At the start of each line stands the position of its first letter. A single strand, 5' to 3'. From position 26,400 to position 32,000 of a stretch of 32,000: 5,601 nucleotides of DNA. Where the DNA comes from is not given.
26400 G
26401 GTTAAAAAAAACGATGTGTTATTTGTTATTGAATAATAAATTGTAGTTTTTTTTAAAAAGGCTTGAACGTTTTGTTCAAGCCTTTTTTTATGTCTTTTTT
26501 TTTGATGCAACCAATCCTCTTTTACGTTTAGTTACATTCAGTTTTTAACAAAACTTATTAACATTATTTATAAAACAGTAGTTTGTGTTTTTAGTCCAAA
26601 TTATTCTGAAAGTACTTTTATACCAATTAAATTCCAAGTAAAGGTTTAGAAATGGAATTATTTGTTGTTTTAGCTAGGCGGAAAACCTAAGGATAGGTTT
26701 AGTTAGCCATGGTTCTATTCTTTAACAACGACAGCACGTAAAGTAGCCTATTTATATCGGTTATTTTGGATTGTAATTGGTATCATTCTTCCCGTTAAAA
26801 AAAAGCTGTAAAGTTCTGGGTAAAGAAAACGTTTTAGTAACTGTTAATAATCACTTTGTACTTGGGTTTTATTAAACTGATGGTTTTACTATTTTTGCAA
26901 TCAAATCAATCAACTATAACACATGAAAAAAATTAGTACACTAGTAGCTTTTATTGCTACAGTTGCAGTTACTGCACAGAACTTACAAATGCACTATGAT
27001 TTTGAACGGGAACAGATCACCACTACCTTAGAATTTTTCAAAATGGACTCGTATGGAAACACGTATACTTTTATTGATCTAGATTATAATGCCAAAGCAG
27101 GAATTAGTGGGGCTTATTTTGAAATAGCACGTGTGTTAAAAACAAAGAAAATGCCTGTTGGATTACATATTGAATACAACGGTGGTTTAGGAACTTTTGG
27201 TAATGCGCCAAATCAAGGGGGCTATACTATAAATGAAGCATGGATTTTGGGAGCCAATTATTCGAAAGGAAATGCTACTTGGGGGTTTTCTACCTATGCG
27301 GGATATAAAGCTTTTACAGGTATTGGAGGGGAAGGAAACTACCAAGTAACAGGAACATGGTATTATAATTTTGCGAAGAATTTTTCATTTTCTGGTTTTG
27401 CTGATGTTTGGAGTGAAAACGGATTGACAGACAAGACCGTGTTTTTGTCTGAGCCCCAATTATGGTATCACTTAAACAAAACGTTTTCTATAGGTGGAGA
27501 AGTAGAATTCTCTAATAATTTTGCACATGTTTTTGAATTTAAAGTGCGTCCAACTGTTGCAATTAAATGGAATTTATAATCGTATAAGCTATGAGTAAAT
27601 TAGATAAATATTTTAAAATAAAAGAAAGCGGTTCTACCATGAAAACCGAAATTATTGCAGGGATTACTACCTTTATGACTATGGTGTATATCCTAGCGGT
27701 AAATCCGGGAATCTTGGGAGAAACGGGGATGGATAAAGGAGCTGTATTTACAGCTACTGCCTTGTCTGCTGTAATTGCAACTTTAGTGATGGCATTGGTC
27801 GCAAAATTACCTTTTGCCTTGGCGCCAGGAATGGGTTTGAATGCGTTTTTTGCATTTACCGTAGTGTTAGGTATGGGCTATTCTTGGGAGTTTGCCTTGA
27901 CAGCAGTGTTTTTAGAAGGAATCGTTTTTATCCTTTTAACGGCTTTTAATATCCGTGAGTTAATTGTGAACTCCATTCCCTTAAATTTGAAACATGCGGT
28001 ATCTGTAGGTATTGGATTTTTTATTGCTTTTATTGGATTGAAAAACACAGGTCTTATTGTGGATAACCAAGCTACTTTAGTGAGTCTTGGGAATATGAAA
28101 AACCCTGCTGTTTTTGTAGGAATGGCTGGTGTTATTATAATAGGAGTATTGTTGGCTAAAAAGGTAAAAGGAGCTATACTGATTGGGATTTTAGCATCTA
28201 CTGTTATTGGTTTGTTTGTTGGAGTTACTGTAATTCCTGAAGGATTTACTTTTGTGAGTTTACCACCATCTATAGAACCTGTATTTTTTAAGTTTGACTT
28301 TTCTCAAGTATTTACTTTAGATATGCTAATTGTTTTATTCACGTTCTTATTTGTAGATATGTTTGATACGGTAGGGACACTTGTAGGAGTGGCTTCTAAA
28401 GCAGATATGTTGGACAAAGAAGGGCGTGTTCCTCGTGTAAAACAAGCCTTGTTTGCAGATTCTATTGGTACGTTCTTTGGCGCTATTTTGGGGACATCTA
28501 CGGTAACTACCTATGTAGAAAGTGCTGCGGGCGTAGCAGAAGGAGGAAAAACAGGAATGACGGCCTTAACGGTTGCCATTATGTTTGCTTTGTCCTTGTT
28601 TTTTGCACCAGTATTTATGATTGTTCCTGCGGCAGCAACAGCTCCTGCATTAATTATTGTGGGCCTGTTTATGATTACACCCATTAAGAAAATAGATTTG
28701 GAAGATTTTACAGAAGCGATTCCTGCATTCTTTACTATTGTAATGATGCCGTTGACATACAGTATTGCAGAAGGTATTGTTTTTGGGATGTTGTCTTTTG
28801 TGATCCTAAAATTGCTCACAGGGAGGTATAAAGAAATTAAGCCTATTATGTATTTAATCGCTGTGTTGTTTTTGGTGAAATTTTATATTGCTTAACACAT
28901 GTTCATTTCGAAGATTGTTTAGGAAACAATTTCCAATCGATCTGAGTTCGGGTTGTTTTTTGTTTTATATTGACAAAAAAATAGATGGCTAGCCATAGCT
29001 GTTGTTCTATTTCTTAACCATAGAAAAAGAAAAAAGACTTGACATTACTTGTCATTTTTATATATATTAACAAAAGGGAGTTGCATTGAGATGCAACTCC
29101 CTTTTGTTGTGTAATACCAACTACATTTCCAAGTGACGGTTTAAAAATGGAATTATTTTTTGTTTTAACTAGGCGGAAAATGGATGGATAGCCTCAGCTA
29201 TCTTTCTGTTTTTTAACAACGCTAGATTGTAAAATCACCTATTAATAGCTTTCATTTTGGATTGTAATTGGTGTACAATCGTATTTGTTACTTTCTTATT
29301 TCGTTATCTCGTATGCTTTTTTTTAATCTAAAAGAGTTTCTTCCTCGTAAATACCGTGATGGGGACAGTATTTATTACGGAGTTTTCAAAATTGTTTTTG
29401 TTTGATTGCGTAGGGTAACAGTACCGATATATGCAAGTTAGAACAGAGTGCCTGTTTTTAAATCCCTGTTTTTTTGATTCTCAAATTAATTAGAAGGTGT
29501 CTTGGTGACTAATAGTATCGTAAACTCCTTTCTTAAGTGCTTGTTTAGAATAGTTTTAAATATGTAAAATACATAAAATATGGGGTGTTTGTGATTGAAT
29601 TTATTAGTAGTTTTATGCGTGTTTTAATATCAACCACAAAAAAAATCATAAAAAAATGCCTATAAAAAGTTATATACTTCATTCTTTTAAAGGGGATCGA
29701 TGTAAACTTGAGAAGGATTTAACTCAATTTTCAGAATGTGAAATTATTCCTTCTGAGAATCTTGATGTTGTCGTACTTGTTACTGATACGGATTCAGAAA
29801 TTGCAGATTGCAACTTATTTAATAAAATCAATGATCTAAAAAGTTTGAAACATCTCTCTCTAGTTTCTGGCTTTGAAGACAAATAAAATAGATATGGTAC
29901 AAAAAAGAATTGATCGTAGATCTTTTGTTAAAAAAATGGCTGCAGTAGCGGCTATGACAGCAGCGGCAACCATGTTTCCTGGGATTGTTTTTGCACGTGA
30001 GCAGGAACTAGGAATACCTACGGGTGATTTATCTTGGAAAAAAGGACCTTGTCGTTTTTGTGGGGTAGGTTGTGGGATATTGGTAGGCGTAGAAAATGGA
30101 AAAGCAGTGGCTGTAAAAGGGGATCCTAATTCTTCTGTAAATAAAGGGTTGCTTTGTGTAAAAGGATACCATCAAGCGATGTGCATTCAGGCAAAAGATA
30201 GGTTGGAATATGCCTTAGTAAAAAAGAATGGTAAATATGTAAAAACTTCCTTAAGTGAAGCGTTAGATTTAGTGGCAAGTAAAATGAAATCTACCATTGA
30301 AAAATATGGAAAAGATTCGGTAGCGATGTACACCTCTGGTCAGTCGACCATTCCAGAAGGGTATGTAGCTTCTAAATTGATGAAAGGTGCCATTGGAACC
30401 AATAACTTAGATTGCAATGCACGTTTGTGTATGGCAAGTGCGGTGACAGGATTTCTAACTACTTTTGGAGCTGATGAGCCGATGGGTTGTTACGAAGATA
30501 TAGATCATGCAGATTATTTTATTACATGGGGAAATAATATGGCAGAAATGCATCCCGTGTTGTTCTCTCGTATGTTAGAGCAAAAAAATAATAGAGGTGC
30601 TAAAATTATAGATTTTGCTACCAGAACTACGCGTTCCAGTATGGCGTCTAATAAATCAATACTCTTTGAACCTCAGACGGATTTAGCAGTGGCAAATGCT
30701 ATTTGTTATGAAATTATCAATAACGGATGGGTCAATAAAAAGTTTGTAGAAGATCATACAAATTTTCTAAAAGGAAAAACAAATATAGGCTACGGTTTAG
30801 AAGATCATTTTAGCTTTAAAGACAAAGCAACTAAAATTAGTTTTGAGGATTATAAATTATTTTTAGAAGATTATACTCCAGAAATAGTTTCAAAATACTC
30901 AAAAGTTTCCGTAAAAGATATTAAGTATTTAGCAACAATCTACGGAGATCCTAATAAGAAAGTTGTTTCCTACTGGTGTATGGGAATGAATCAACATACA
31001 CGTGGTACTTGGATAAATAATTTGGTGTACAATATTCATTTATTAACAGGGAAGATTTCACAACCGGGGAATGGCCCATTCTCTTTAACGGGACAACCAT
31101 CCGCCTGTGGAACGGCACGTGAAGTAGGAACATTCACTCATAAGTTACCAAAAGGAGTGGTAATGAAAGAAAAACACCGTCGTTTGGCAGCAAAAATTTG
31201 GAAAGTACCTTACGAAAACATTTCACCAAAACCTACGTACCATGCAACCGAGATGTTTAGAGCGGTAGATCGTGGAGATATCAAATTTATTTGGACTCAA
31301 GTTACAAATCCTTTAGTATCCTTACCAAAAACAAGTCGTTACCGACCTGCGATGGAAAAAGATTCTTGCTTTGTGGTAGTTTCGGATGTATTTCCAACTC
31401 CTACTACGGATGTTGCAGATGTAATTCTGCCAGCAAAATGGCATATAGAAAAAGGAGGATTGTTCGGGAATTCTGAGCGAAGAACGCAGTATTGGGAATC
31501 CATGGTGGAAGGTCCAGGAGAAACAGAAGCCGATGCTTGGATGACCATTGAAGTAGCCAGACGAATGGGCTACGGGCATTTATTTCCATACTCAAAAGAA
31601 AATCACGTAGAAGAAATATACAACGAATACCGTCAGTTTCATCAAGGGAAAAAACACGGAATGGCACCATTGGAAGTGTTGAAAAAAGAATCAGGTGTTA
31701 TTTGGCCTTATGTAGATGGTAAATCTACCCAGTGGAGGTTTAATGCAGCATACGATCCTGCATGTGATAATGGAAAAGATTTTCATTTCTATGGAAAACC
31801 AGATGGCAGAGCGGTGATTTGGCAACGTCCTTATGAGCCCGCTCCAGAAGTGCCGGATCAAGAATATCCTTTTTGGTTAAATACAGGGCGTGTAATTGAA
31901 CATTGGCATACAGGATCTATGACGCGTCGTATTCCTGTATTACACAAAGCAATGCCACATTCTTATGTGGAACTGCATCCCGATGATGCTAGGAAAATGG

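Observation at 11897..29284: High-density family of ~160 bp intergenic repeats with ~24 bp imperfect terminal inverted repeats (MITE/REP-like or structured RNA)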

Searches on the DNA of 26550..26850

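Call 55: search_rna_families(source=window, start=26550, end=26850, threshold=evalue, max_evalue=10)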
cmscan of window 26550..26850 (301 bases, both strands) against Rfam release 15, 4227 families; matches with E-value up to 10: 3.
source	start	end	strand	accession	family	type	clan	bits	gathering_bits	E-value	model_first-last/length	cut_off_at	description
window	26625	26674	-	RF01376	CRISPR-DR63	Gene; CRISPR;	CL00015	22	37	0.34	1-37/37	no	CRISPR RNA direct repeat element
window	26766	26788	+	RF03602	mir-8250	Gene; miRNA;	-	15.3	80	3.6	18-40/60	no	mir-8250 microRNA precursor family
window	26568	26601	-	RF04188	Hovlinc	Gene; ribozyme;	-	11.3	42.3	8.9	1-170/170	no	Hovlinc ribozyme (hominin vlincRNA-located)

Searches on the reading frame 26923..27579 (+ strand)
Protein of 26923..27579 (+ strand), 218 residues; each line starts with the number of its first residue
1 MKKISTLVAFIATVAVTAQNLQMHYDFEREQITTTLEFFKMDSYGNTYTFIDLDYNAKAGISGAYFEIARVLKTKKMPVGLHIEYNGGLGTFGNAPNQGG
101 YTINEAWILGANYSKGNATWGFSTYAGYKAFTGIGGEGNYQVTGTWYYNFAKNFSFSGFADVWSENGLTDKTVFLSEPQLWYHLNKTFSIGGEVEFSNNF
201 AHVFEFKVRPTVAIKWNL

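Call 73: search_protein_families(library=pfam, proteins=[window:26923-27579:+], max_evalue=0.001)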
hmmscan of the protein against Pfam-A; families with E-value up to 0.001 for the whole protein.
window:26923-27579:+ (218 aa): 1 family
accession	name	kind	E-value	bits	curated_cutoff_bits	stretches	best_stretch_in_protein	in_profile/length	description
PF16412.11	DUF5020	-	9.9e-53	179.5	36.7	1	18-217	1-211/212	Domain of unknown function (DUF5020)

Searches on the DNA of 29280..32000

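Call 68: search_rna_families(source=window, start=29280, end=32000, threshold=evalue, max_evalue=0.01)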
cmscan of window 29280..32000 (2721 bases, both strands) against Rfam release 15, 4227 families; matches with E-value up to 0.01: 0.
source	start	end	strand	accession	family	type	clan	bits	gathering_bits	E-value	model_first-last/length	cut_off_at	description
